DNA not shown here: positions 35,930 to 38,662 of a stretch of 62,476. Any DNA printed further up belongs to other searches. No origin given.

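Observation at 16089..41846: A 25.8-kb single-operon T4SS with rvh-type hallmarks plus many non-canonical additions, and no coupling protein or relaxase in view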

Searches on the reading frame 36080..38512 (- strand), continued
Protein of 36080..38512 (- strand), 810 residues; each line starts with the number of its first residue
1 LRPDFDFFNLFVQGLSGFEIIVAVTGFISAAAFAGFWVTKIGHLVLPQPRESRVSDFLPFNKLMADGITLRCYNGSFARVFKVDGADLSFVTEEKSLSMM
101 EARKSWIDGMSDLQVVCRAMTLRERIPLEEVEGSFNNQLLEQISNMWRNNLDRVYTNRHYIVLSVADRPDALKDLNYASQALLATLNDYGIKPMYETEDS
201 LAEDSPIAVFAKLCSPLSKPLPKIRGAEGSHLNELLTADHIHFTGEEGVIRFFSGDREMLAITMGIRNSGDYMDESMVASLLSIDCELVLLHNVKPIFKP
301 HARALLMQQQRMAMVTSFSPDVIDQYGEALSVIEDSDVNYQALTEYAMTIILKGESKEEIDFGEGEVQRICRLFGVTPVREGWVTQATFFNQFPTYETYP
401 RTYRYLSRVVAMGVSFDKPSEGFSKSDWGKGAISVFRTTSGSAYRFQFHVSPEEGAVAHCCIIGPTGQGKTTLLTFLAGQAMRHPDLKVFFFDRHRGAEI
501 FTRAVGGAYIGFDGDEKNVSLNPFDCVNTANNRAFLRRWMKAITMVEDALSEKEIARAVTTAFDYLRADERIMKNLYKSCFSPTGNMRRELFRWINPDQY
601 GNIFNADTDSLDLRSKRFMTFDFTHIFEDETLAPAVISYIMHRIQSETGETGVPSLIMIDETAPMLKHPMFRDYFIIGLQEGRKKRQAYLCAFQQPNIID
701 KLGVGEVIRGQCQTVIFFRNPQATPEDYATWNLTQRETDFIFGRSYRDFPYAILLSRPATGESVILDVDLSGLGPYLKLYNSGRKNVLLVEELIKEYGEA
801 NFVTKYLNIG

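Call 63: find_encoding_contigs(protein=P0391, flank=10000, max_places=2)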
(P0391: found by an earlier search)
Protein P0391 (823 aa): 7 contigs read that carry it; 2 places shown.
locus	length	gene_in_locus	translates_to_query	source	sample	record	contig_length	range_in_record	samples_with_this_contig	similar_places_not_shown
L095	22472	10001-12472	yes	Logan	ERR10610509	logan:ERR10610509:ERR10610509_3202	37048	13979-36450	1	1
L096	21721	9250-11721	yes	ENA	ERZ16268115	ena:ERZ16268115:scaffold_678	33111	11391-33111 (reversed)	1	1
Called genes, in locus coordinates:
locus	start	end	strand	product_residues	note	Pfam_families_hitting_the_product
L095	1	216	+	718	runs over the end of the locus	PF01138:RNase_PH, PF03725:RNase_PH_C, PF03726:PNPase, PF01138:RNase_PH, PF00013:KH_1, PF00575:S1, PF23459:S1_RRP5 (weak)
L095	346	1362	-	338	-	PF13606:Ank_3 (faint), PF12796:Ank_2, PF13857:Ank_5, PF00023:Ank (weak), PF13637:Ank_4 (faint), PF12796:Ank_2, PF13857:Ank_5, PF00023:Ank (weak)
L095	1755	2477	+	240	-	-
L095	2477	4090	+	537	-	-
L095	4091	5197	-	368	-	PF03739:LptF_LptG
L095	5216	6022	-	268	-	-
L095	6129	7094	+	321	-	PF00437:T2SSE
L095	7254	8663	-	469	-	PF08245:Mur_ligase_M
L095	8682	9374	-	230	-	-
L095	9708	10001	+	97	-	-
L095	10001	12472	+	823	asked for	PF03135:CagE_TrbE_VirB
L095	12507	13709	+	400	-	PF00768:Peptidase_S11, PF13354:Beta-lactamase2, PF05036:SPOR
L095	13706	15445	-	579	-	PF00133:tRNA-synt_1, PF01406:tRNA-synt_1e (faint), PF09334:tRNA-synt_1g, PF08264:Anticodon_1 (weak), PF19303:Anticodon_3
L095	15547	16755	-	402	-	-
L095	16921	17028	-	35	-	-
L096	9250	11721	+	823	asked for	PF03135:CagE_TrbE_VirB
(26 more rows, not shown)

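Call 64: find_encoding_contigs(protein=P0243, flank=10000, max_places=2)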
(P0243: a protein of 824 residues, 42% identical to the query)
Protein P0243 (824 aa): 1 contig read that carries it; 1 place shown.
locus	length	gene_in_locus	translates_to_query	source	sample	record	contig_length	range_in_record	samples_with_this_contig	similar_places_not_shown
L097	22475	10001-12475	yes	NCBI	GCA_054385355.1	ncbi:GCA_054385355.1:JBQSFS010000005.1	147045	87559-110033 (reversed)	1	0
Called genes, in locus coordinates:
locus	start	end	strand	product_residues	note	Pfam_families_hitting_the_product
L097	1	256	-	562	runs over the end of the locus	PF13509:S1_2 (faint), PF23459:S1_RRP5 (faint), PF00575:S1, PF21710:Spt6_S1 (faint), PF00575:S1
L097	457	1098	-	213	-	PF02224:Cytidylate_kin, PF13189:Cytidylate_kin2 (faint)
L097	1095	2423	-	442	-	PF00275:EPSP_synthase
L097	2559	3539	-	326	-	PF00849:PseudoU_synth_2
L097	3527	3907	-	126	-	PF02537:CRCB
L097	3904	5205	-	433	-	PF00158:Sigma54_activat (faint), PF05496:RuvB_N, PF20720:nSTAND3 (weak), PF00004:AAA, PF07728:AAA_5 (weak), PF16193:AAA_assoc_2, PF12002:MgsA_C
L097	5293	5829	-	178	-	PF00578:AhpC-TSA, PF08534:Redoxin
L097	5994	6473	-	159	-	PF00731:AIRC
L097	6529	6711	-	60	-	PF04325:DUF465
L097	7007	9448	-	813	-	PF02190:LON_substr_bdg, PF00004:AAA, PF07728:AAA_5, PF22667:Lon_lid, PF05362:Lon_C, PF13541:ChlI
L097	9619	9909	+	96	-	-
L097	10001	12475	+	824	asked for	PF27097:VirB4_TrbE_N (weak), PF03135:CagE_TrbE_VirB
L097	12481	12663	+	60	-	-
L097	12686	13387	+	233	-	PF04335:VirB8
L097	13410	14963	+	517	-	PF03524:CagX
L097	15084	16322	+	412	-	PF00696:AA_kinase, PF22629:ACT_AHAS_ss (faint), PF01842:ACT, PF22468:ACT_9, PF13840:ACT_7, PF22468:ACT_9, PF01842:ACT (weak)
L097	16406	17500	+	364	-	PF12844:HTH_19 (weak), PF13413:HTH_25, PF13464:RodZ_C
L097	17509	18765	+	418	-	PF13393:tRNA-synt_His, PF00587:tRNA-synt_2b, PF03129:HGTP_anticodon (weak)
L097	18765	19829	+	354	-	PF03462:PCRF, PF00472:RF-1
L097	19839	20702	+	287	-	PF17827:PrmC_N, PF05175:MTS, PF13489:Methyltransf_23 (faint), PF13847:Methyltransf_31, PF08241:Methyltransf_11 (weak), PF08242:Methyltransf_12 (weak), PF13649:Methyltransf_25, PF01170:UPF0020 (weak)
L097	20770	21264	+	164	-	PF13763:DUF4167 (weak)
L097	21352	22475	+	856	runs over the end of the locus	PF02861:Clp_N, PF23569:NBD_SMAX1 (weak), PF00004:AAA, PF17871:AAA_lid_9, PF00004:AAA (weak), PF07724:AAA_2, PF07728:AAA_5, PF10431:ClpB_D2-small, +5 more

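Call 65: list_cluster_members(proteins=[P0254, P0255, P0257, P0258, P0263, P0268, P0273, P0278, P0283, P0285])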
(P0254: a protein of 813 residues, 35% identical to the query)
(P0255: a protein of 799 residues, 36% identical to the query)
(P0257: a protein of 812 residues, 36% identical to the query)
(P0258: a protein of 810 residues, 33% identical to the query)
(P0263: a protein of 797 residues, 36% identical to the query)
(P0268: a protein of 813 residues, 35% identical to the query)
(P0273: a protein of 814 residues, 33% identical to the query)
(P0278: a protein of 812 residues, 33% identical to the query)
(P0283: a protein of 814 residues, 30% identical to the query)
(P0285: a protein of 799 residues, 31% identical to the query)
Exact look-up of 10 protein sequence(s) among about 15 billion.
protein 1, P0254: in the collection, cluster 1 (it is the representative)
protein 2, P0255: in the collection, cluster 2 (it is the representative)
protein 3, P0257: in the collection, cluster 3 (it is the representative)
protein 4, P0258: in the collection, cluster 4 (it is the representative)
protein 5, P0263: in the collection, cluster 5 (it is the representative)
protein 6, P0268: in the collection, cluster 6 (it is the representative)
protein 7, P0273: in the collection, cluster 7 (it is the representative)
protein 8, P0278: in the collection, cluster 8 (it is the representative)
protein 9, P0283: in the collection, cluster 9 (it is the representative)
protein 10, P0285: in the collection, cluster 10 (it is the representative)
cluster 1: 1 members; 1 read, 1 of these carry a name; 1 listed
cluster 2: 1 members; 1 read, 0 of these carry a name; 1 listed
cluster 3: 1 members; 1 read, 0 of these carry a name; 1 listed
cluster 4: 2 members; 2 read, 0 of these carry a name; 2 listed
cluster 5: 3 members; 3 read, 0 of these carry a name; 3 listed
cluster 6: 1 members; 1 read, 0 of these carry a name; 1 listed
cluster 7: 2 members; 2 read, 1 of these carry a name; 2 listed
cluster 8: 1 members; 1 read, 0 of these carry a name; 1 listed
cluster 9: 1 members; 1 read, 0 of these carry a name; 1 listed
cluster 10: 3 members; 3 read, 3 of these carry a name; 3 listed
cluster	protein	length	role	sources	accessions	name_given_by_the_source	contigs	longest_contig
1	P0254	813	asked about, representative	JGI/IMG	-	type IV secretion system protein VirB4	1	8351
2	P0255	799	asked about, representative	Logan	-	-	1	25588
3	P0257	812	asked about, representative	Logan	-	-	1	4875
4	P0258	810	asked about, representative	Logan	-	-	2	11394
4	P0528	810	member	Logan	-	-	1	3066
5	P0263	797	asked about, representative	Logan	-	-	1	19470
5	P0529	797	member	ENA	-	-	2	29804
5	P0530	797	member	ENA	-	-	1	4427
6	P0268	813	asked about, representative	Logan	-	-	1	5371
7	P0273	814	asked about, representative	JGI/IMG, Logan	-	type IV secretion system protein VirB4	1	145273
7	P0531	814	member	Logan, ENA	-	-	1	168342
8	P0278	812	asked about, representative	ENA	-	-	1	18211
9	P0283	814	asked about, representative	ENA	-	-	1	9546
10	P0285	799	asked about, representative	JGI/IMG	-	type IV secretion system protein VirB4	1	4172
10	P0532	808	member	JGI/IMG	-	type IV secretion/conjugal transfer VirB4 family ATPase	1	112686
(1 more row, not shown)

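Call 88: get_annotated_region(hit=H4, flank=15000)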
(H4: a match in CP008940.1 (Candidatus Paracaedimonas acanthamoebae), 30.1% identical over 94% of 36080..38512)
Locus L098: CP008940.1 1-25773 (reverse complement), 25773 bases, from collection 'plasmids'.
description: Candidatus Caedibacter acanthamoebae plasmid Plasmid_00004, complete sequence
organism: Candidatus Paracaedimonas acanthamoebae (NCBI taxid 244581)
taxonomy: Bacteria; Pseudomonadota; Alphaproteobacteria; Holosporales; Caedimonadaceae; Candidatus Paracaedimonas; Candidatus Paracaedimonas acanthamoebae
host: -; source: Acanthamoeba polyphaga HN-3; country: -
typing (MOB-suite, as given by PLSDB): mobilizable; replicon rep_cluster_223; relaxase MOBQ
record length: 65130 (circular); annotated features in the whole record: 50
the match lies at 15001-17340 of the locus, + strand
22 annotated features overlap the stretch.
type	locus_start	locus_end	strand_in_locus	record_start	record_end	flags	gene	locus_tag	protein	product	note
CDS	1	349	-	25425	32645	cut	-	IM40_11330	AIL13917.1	hypothetical protein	-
CDS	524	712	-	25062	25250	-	-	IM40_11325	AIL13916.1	hypothetical protein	-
CDS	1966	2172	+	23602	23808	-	-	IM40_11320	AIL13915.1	hypothetical protein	-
CDS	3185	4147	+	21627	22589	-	-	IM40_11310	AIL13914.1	hypothetical protein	-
CDS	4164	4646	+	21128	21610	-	-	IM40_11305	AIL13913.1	hypothetical protein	-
CDS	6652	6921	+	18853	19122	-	-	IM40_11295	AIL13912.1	hypothetical protein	-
CDS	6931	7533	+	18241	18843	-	-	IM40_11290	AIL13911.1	hypothetical protein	-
CDS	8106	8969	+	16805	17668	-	-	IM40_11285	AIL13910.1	hypothetical protein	-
CDS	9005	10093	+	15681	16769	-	-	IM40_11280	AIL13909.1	hypothetical protein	-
CDS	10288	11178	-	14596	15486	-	-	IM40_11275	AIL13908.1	hypothetical protein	-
CDS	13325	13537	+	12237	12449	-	-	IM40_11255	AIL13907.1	hypothetical protein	-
CDS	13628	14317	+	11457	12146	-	-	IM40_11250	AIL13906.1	hypothetical protein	-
CDS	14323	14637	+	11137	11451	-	-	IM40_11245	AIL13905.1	hypothetical protein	-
CDS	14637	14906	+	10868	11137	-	-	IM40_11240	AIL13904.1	hypothetical protein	-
CDS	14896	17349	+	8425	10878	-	-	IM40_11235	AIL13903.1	hypothetical protein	-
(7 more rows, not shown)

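Call 89: get_annotated_region(hit=H15, flank=100)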
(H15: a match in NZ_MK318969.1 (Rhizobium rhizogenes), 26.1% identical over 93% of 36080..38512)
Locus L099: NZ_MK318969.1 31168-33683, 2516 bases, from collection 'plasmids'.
description: Rhizobium rhizogenes strain C5.7 plasmid pC5.7c, complete sequence
organism: Rhizobium rhizogenes (NCBI taxid 359)
taxonomy: Bacteria; Pseudomonadota; Alphaproteobacteria; Hyphomicrobiales; Rhizobiaceae; Rhizobium; Rhizobium rhizogenes
host: -; source: -; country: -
typing (MOB-suite, as given by PLSDB): non-mobilizable; mating-pair formation MPF_T
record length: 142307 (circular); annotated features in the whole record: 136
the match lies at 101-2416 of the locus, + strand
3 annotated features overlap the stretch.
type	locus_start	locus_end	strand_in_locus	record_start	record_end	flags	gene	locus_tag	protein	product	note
CDS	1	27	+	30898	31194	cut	-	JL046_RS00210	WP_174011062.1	VirB3 family type IV secretion system protein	-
CDS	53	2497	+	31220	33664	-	-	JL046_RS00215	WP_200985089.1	VirB4 family type IV secretion/conjugal transfer ATPase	-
CDS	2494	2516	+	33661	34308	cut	-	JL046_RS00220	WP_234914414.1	hypothetical protein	-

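Call 92: search_protein_families(library=pfam, proteins=[L097:13410-14963:+, L090:26474-28126:+, L091:25936-27234:+, L090:22384-23205:+, L091:22496-23251:+, L090:23965-25251:+, L091:23375-24736:+, L090:23249-23935:+, L090:28138-29910:+], max_evalue=0.01)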
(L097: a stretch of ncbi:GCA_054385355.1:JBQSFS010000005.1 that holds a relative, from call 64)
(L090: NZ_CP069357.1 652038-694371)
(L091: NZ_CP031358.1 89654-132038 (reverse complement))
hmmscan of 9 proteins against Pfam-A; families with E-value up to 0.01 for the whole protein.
L097:13410-14963:+ (517 aa): 1 family
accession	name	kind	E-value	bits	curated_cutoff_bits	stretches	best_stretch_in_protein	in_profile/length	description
PF03524.21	CagX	-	9.5e-24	84.8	34.2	1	153-440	2-197/198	Conjugal transfer protein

L090:26474-28126:+ (550 aa): 1 family
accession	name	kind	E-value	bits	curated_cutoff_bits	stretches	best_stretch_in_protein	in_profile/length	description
PF03524.21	CagX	-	2.2e-19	70.5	34.2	1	110-352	4-195/198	Conjugal transfer protein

L091:25936-27234:+ (432 aa): 1 family
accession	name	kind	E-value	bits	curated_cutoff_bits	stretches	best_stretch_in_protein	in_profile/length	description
PF03524.21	CagX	-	9.3e-17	61.9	34.2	1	72-297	5-197/198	Conjugal transfer protein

L090:22384-23205:+ (273 aa): 0 families

L091:22496-23251:+ (251 aa): 2 families
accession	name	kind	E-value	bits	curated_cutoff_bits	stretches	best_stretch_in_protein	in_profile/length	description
PF07996.16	T4SS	-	6.8e-07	30.3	24.7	1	30-232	1-187/197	Type IV secretion system proteins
PF10057.14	MpsC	-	0.0026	18.3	23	1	26-84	25-83/111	Na+-translocating membrane potential-generating system (MpsC)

L090:23965-25251:+ (428 aa): 0 families

L091:23375-24736:+ (453 aa): 0 families

L090:23249-23935:+ (228 aa): 0 families

L090:28138-29910:+ (590 aa): 1 family
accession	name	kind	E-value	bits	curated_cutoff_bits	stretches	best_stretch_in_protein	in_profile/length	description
PF03743.19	TrbI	-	8.1e-32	111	35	1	259-451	2-188/188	Bacterial conjugation TrbI-like protein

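Call 101: find_encoding_contigs(protein=P0399, flank=10000, max_places=1)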
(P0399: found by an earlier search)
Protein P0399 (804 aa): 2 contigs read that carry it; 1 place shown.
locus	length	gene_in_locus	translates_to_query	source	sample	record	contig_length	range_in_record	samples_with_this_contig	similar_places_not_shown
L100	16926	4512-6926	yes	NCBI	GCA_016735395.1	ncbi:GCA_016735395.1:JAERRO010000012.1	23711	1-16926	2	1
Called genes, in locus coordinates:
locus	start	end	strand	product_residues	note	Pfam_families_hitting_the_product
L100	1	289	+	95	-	?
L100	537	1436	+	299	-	-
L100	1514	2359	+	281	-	PF03938:OmpH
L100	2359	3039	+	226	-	-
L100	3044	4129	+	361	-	PF25084:LbH_EIF2B, PF25087:GMPPB_C (weak), PF25084:LbH_EIF2B (weak), PF00132:Hexapep (weak)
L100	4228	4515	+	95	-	-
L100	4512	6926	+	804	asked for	PF03135:CagE_TrbE_VirB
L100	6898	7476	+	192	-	-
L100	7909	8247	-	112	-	-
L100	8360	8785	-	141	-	PF00692:dUTPase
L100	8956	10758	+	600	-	PF07973:tRNA_SAD, PF00587:tRNA-synt_2b, PF03129:HGTP_anticodon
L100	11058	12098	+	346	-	PF00022:Actin, PF06723:MreB_Mbl, PF00012:HSP70, PF14450:FtsA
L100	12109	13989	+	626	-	PF01134:GIDA, PF07992:Pyr_redox_2 (weak), PF13932:SAM_GIDA_C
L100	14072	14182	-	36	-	-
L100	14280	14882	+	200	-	PF02559:CarD_TRCF_RID, PF21095:CarD_C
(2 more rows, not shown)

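Call 102: find_encoding_contigs(protein=P0250, flank=10000, max_places=1)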
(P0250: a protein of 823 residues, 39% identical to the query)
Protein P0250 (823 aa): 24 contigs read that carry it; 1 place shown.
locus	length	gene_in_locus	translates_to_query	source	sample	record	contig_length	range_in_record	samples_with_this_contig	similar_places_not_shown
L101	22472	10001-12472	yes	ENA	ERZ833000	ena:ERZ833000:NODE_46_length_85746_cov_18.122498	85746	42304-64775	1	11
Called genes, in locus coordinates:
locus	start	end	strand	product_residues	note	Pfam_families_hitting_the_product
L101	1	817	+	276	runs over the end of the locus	-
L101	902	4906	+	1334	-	PF03389:MobA_MobL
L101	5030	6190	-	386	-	PF13560:HTH_31 (faint)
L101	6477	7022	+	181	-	-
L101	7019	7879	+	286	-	-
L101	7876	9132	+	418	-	PF03796:DnaB_C, PF06745:ATPase, PF08423:Rad51 (faint), PF13481:AAA_25 (weak)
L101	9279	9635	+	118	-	-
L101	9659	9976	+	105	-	-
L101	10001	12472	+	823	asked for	PF03135:CagE_TrbE_VirB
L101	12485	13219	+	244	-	PF07996:T4SS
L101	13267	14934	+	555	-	-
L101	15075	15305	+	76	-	-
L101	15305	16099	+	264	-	PF04335:VirB8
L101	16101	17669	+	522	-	PF03524:CagX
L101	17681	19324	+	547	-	PF03743:TrbI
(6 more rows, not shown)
